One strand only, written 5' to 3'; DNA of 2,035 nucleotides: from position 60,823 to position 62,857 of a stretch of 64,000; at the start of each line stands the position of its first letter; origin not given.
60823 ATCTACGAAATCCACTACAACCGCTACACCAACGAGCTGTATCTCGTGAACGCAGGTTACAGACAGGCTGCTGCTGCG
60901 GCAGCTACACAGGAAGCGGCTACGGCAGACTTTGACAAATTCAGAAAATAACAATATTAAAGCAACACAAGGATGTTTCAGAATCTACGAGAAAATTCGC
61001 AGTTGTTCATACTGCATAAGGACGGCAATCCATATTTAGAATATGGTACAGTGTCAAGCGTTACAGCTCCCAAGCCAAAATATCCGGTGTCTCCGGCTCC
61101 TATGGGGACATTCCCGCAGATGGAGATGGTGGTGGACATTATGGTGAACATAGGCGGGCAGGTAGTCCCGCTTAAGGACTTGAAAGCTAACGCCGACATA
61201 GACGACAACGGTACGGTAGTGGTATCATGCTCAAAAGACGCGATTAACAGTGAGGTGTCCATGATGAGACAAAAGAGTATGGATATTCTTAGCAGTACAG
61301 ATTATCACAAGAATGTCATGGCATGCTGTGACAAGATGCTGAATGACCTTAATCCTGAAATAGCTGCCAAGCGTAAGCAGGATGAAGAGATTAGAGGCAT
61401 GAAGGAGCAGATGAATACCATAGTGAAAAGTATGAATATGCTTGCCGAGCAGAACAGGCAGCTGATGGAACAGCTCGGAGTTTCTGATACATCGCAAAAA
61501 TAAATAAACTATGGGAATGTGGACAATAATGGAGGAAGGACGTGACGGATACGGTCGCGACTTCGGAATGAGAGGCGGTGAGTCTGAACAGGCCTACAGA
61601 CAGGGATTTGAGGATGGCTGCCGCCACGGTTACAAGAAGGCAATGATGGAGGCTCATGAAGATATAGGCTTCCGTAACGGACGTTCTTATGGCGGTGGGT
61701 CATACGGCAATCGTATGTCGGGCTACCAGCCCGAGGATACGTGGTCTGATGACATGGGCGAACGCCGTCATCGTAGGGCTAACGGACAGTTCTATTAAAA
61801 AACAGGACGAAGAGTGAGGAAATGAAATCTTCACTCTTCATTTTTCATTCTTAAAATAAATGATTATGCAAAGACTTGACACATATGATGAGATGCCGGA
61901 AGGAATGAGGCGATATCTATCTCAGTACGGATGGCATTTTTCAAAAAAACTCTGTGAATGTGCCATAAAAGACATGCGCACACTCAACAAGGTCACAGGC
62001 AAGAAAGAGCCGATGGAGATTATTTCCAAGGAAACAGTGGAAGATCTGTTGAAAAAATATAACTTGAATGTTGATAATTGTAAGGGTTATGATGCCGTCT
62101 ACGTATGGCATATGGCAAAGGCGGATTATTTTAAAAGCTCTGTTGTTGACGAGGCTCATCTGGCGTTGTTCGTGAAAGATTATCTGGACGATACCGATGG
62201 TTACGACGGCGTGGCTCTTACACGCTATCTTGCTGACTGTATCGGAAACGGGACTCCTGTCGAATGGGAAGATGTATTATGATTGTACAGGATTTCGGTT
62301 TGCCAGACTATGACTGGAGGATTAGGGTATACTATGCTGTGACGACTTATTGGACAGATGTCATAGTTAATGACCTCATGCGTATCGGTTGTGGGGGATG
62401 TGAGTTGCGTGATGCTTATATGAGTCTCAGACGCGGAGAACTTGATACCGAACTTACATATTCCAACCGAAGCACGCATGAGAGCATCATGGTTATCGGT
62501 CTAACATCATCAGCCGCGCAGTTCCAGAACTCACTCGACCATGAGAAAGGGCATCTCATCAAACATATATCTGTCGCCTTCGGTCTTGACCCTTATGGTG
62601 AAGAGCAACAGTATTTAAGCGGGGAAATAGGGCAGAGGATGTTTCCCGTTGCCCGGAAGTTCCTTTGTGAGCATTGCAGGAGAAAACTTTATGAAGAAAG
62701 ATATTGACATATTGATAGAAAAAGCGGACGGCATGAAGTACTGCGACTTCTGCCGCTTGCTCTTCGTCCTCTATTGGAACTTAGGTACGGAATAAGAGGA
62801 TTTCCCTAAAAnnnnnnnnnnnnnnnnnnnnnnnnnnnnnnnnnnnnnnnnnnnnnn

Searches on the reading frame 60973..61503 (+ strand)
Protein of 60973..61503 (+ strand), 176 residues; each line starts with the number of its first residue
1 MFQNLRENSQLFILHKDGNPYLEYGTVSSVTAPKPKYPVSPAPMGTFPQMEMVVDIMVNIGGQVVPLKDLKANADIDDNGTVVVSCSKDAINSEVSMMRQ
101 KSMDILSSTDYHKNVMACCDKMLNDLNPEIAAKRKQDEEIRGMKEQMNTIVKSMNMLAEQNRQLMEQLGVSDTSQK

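Call 5: search_protein_families(library=phrogs, proteins=[window:60973-61503:+], max_evalue=0.01)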
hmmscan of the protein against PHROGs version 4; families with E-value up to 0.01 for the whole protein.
window:60973-61503:+ (176 aa): 1 family
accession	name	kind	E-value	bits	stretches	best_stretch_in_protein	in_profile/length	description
phrog_28898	-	unknown function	8.3e-60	202.8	1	1-174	1-177/181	-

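Call 6: search_protein_families(library=pfam, proteins=[window:60973-61503:+], max_evalue=0.01)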
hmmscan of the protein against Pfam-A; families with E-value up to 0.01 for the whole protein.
window:60973-61503:+ (176 aa): 0 families

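Call 46: search_protein_families(library=padloc, proteins=[window:60973-61503:+], max_evalue=1)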
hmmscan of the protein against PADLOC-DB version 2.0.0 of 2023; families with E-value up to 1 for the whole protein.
window:60973-61503:+ (176 aa): 0 families

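Call 73: search_solved_structures(query=A7, max_evalue=1)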
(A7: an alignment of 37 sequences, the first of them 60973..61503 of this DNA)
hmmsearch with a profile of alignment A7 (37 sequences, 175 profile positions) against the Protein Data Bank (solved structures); distinct sequences matched with E-value up to 1: 34.
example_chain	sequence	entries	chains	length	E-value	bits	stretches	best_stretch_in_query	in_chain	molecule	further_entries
8do4_A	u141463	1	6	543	0.0013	21.7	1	107-162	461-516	Fusion glycoprotein F0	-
8dmj_A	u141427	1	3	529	0.0018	21.2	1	107-162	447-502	Fusion glycoprotein F0,Fusion glycoprotein F1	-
5evm_A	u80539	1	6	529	0.0019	21.1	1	107-162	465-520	Fusion glycoprotein F0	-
7udb_B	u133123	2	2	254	0.011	18.6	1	66-167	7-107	Syntaxin-1A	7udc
9lng_B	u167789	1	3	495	0.013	18.4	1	107-160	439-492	Fusion glycoprotein F0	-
6ip1_B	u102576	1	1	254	0.039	16.8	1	66-167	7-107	Syntaxin-1A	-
2yo0_A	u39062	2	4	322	0.058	16.3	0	134-169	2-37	GENERAL CONTROL PROTEIN GCN4, PUTATIVE INNER MEMBRANE PROTEIN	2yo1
4jeu_B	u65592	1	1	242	0.061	16.2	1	66-167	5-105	Syntaxin-1A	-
3c98_B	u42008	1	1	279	0.061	16.2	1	66-167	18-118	Syntaxin-1A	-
6mdm_I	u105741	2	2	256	0.063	16.2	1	66-167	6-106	Syntaxin-1A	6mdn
9ojz_G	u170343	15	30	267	0.069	16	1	66-167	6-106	Syntaxin-1A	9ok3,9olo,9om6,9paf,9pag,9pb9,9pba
8tvb_A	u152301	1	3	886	0.073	16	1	102-162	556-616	Fusion glycoprotein F0,2-dehydro-3-deoxyphosphogluconate aldolase/4-hydroxy-2-oxoglutarate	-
2xzr_A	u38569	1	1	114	0.12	15.3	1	95-162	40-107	IMMUNOGLOBULIN-BINDING PROTEIN EIBD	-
9v3e_A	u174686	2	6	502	0.22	14.4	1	107-163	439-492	Fusion glycoprotein F0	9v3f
2yny_A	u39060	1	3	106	0.23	14.3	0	134-165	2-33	GENERAL CONTROL PROTEIN GCN4, PUTATIVE INNER MEMBRANE PROTEIN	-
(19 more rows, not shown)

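Call 75: search_protein_families(library=pfam, alignment_id=A7, max_evalue=0.1)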
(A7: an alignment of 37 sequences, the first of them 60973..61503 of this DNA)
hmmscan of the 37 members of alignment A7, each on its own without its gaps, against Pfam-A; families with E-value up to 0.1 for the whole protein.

A. member 1, window:60973-61503:+ (176 aa): 3 families
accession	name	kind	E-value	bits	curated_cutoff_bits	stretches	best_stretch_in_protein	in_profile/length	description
PF13077.11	DUF3909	-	0.051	14.1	25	0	109-168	44-103/108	Protein of unknown function (DUF3909)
PF04859.17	DUF641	-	0.069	13.9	27.6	0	100-158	70-125/127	Plant protein of unknown function (DUF641)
PF07362.18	CcdA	-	0.076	13.8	22.4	0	112-163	20-70/71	Post-segregation antitoxin CcdA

B. families by the number of members that match (of 37 scanned): 71 families (the first 25 are shown)
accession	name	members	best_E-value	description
PF07851.19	TMEM120A-B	9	0.0051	TMEM120A/B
PF07321.17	YscO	5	0.00017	Type III secretion protein YscO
PF10046.14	BLOC1_2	4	0.00069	Biogenesis of lysosome-related organelles complex-1 subunit 2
PF18595.6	Nuf2_DHR10-like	4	0.0015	Nuf2, DHR10-like domain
PF04977.20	DivIC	3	0.0094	Septum formation initiator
PF14182.11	YgaB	3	0.032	YgaB-like protein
PF11932.13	DUF3450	3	0.048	Protein of unknown function (DUF3450)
PF07889.17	DUF1664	2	0.00019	Protein of unknown function (DUF1664)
PF07426.16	Dynactin_p22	2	0.00027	Dynactin subunit p22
PF04849.18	HAP1_N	2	0.0029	HAP1 N-terminal conserved region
PF02427.23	PSI_PsaE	2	0.0062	Photosystem I reaction centre subunit IV / PsaE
PF25610.1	HR1_TOCA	2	0.0066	TOCA family HR1 domain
PF13863.11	DUF4200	2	0.01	Domain of unknown function (DUF4200)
PF07926.17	TPR_MLP1_2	2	0.013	TPR/MLP1/MLP2-like protein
PF20570.3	DUF6779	2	0.022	Domain of unknown function (DUF6779)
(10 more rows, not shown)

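Call 81: search_protein_families(library=ncbifam, proteins=[window:60973-61503:+], max_evalue=0.1)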
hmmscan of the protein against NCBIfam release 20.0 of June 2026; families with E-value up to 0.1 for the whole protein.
window:60973-61503:+ (176 aa): 0 families

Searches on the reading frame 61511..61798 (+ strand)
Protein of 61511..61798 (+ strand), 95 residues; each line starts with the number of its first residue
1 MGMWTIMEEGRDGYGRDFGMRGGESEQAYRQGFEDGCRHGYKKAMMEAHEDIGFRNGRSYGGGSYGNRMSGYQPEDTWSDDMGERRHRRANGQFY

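Call 5: search_protein_families(library=phrogs, proteins=[window:61511-61798:+], max_evalue=0.01)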
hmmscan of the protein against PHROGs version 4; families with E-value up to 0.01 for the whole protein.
window:61511-61798:+ (95 aa): 1 family
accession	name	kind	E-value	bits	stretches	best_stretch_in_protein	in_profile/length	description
phrog_34053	-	unknown function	9.7e-26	91.5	1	1-95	3-107/107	-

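Call 6: search_protein_families(library=pfam, proteins=[window:61511-61798:+], max_evalue=0.01)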
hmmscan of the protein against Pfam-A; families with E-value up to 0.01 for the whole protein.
window:61511-61798:+ (95 aa): 0 families

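Call 46: search_protein_families(library=padloc, proteins=[window:61511-61798:+], max_evalue=1)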
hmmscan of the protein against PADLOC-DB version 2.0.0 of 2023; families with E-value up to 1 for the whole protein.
window:61511-61798:+ (95 aa): 0 families

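Call 81: search_protein_families(library=ncbifam, proteins=[window:61511-61798:+], max_evalue=0.1)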
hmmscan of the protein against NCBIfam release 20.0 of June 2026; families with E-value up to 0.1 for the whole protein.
window:61511-61798:+ (95 aa): 1 family
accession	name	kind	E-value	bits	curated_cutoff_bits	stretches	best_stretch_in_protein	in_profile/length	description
NF004266.1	PRK05687.1-1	equivalog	0.025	14.1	260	1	13-51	55-92/230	flagellar assembly protein FliH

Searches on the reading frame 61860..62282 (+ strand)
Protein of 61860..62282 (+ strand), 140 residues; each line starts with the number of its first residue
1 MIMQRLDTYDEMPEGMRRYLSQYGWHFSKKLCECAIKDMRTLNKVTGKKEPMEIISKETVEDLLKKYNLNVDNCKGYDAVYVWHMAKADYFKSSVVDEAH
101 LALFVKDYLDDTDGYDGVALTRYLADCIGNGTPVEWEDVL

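Call 5: search_protein_families(library=phrogs, proteins=[window:61860-62282:+], max_evalue=0.01)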
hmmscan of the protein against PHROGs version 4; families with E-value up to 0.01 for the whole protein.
window:61860-62282:+ (140 aa): 1 family
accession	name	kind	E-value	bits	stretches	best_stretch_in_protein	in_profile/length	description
phrog_38431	-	unknown function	6.2e-58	196.3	1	3-140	2-144/144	-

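Call 6: search_protein_families(library=pfam, proteins=[window:61860-62282:+], max_evalue=0.01)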
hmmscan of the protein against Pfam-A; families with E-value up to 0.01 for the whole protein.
window:61860-62282:+ (140 aa): 1 family
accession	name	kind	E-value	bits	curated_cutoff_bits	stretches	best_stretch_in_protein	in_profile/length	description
PF25223.1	DUF7841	-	5.3e-25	88.3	25.2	1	14-139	2-113/114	Domain of unknown function (DUF7841)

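Call 46: search_protein_families(library=padloc, proteins=[window:61860-62282:+], max_evalue=1)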
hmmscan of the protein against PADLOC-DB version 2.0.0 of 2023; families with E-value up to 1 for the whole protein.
window:61860-62282:+ (140 aa): 1 family
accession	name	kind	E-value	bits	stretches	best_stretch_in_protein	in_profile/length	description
PDLC01329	Cas5b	-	0.018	13.1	1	23-67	41-84/219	CAS-I-B; effector_G5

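Call 52: search_solved_structures(query=A4, max_evalue=1)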
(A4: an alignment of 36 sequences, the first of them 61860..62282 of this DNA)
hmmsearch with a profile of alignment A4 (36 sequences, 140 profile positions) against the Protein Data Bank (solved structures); distinct sequences matched with E-value up to 1: 1.
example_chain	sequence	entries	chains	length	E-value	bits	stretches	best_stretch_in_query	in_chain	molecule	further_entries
1hmj_A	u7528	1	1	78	0.16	15.3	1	53-77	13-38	PROTEIN (SUBUNIT H)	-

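Call 71: search_protein_families(library=pfam, alignment_id=A4, max_evalue=0.1)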
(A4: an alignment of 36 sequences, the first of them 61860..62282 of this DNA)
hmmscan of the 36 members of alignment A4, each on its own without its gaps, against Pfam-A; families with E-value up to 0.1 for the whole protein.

A. member 1, window:61860-62282:+ (140 aa): 3 families
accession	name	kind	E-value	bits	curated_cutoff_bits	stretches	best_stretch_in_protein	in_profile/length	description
PF25223.1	DUF7841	-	5.3e-25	88.3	25.2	1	14-139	2-113/114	Domain of unknown function (DUF7841)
PF23577.1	LysM_RLK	-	0.041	14.4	27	1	41-82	10-43/44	LysM domain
PF12910.14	PHD_like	-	0.071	13.6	27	0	30-108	16-96/141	Antitoxin of toxin-antitoxin, RelE / RelB, TA system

B. families by the number of members that match (of 36 scanned): 26 families (the first 25 are shown)
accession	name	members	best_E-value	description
PF25223.1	DUF7841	36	1.7e-43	Domain of unknown function (DUF7841)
PF25325.1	EF-hand_EFHB_C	3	0.002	EFHB C-terminal EF-hand domain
PF05206.20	TRM13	3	0.0029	Methyltransferase TRM13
PF24847.1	DUF7722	2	0.0097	Domain of unknown function (DUF7722)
PF20135.4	DUF6525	2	0.018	Family of unknown function (DUF6525)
PF10812.13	DUF2561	2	0.021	Protein of unknown function (DUF2561)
PF23967.1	DUF7295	2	0.041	Family of unknown function (DUF7295)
PF22621.2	CurL-like_PKS_C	1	0.0016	CurL-like, PKS C-terminal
PF17452.7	YnfE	1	0.018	Uncharacterized YnfE-like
PF22356.1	MACPF_b-prism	1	0.024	MACPF/perforin-like, beta-prism domain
PF04823.17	Herpes_UL49_2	1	0.026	Herpesvirus UL49 tegument protein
PF22780.1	HI0933_like_1st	1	0.034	HI0933-like protein barrel and H2TH domain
PF18262.7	PhetRS_B1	1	0.035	Phe-tRNA synthetase beta subunit B1 domain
PF23577.1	LysM_RLK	1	0.041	LysM domain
PF11348.13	DUF3150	1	0.042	Protein of unknown function (DUF3150)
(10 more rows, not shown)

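Call 81: search_protein_families(library=ncbifam, proteins=[window:61860-62282:+], max_evalue=0.1)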
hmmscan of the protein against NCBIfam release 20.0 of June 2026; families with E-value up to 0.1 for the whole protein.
window:61860-62282:+ (140 aa): 0 families

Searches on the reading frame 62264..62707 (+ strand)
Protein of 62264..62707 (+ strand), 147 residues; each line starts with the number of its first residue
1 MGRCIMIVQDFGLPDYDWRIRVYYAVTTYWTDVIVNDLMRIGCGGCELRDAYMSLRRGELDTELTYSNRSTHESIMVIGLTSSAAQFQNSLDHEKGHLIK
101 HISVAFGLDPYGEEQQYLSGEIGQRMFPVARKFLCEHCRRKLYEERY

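Call 5: search_protein_families(library=phrogs, proteins=[window:62264-62707:+], max_evalue=0.01)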
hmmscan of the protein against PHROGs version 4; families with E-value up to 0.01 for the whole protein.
window:62264-62707:+ (147 aa): 0 families

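Call 6: search_protein_families(library=pfam, proteins=[window:62264-62707:+], max_evalue=0.01)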
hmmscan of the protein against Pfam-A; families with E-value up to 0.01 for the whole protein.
window:62264-62707:+ (147 aa): 0 families

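Call 46: search_protein_families(library=padloc, proteins=[window:62264-62707:+], max_evalue=1)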
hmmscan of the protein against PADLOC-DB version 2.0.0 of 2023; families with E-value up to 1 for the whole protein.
window:62264-62707:+ (147 aa): 0 families

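Call 51: search_solved_structures(query=A3, max_evalue=1)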
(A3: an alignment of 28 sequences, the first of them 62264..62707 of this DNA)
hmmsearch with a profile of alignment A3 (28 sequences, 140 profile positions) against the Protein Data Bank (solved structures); distinct sequences matched with E-value up to 1: 7.
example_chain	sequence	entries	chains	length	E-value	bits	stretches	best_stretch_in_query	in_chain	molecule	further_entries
6vyf_A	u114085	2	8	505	0.28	14.1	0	81-117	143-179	Phosphotransferase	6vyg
7zzi_A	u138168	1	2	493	0.3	14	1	81-119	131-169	Phosphotransferase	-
3jck_B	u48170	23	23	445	0.39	13.7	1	52-106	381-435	26S proteasome regulatory subunit RPN5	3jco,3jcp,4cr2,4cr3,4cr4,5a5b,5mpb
6fvt_P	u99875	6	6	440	0.53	13.2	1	52-105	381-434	26S proteasome regulatory subunit RPN5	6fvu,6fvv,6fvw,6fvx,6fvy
2yjz_A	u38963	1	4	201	0.7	12.8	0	59-115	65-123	METALLOREDUCTASE STEAP4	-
6nxm_A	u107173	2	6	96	0.95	12.4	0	25-54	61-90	Design construct XAA_GVDQ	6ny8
6o0c_A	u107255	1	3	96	0.96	12.4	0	25-54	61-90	Design construct XAA_GVDQ mutant M4L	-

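Call 53: search_protein_families(library=pfam, alignment_id=A3, max_evalue=0.1)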
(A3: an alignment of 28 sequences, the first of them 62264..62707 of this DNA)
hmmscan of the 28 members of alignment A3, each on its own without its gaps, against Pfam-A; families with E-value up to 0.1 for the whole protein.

A. member 1, window:62264-62707:+ (147 aa): 0 families

B. families by the number of members that match (of 28 scanned): 13 families
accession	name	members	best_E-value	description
PF20573.4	DUF6782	2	0.038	Putative metallopeptidase family (DUF6782)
PF12596.13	Tnp_P_element_C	2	0.043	87kDa Transposase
PF06114.19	Peptidase_M78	1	0.0054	IrrE N-terminal-like domain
PF13595.11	DUF4138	1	0.0082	Domain of unknown function (DUF4138)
PF11249.13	DUF3047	1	0.015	Protein of unknown function (DUF3047)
PF24537.1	zf-C2H2_fungi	1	0.018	Fungal C2H2 zinc finger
PF14112.11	DUF4284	1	0.034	Immunity protein 22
PF13988.11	DUF4225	1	0.04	Protein of unknown function (DUF4225)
PF18818.7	MPTase-PolyVal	1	0.07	Zincin-like metallopeptidase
PF15862.10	Coilin_N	1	0.072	Coilin N-terminus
PF08979.16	DUF1894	1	0.087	Domain of unknown function (DUF1894)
PF17980.7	ADD_DNMT3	1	0.091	DNMT3, cysteine rich ADD domain, GATA1-like zinc finger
PF10551.15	MULE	1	0.093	MULE transposase domain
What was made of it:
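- On Zincin metallopeptidases (ORF6): Pfam matches are sub-threshold only (call 53), so no specific family can be assigned.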

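Call 81: search_protein_families(library=ncbifam, proteins=[window:62264-62707:+], max_evalue=0.1)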
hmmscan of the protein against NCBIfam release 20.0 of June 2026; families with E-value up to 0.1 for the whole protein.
window:62264-62707:+ (147 aa): 0 families

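Call 94: search_dna_similar(query=window:62264-62707:+, collection=phages, mode=protein, max_rows=40, rows=spread)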
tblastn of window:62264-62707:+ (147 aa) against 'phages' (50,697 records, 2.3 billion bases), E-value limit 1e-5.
Records with a match: 12; places in all: 12; records where one place covers at least 80% of the query: 8.
Best place of each record, by identity: 60-80% 2; <60% 10.
By first word of the organism name: Bacteriophage 4; uncultured 4; IAS 2; Dulem 1; Bacteroides 1.
By host as written in the record: - 8; Homo sapiens 2; Eulemur fulvus collaris 1; Bacteroides uniformis MB20-41 1.
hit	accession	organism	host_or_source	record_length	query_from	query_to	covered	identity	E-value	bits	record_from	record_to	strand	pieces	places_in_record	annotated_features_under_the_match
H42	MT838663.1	Bacteriophage sp.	human fecal samples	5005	6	145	95%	62.9%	2e-55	191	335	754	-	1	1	record has no annotation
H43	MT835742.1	Bacteriophage sp.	human fecal samples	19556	6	139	91%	62.7%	1e-54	189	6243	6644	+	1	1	record has no annotation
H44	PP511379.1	Dulem virus 40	Eulemur fulvus collaris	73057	1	139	95%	45.7%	1e-25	106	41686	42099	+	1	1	hypothetical protein (x2)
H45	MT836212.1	Bacteriophage sp.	human fecal samples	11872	6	144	95%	44.0%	2e-31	123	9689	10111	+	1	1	record has no annotation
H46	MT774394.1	uncultured phage cr271_1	pig feces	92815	1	139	95%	39.6%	7e-25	104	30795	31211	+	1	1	hypothetical protein (x2)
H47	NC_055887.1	uncultured phage cr271_1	pig feces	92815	1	139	95%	39.6%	7e-25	104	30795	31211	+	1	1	hypothetical protein (x2)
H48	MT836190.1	Bacteriophage sp.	human fecal samples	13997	1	127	86%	35.4%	9e-15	76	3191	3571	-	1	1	record has no annotation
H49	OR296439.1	Bacteroides phage C3_41T2LP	Bacteroides uniformis MB20-41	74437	9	146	94%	30.0%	7e-15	76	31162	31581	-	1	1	PolyVal metallopeptidase superfamily domain protein | hypothetical protein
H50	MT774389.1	uncultured phage cr116_1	human feces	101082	9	124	79%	35.3%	3e-16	79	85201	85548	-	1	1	hypothetical protein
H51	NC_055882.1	uncultured phage cr116_1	human feces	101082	9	124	79%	35.3%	3e-16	79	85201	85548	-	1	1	hypothetical protein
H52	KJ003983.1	IAS virus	Homo sapiens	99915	54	124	48%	42.3%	6e-11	64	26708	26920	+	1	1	record has no annotation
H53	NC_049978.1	IAS virus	Homo sapiens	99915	54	124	48%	42.3%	6e-11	64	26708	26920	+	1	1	hypothetical protein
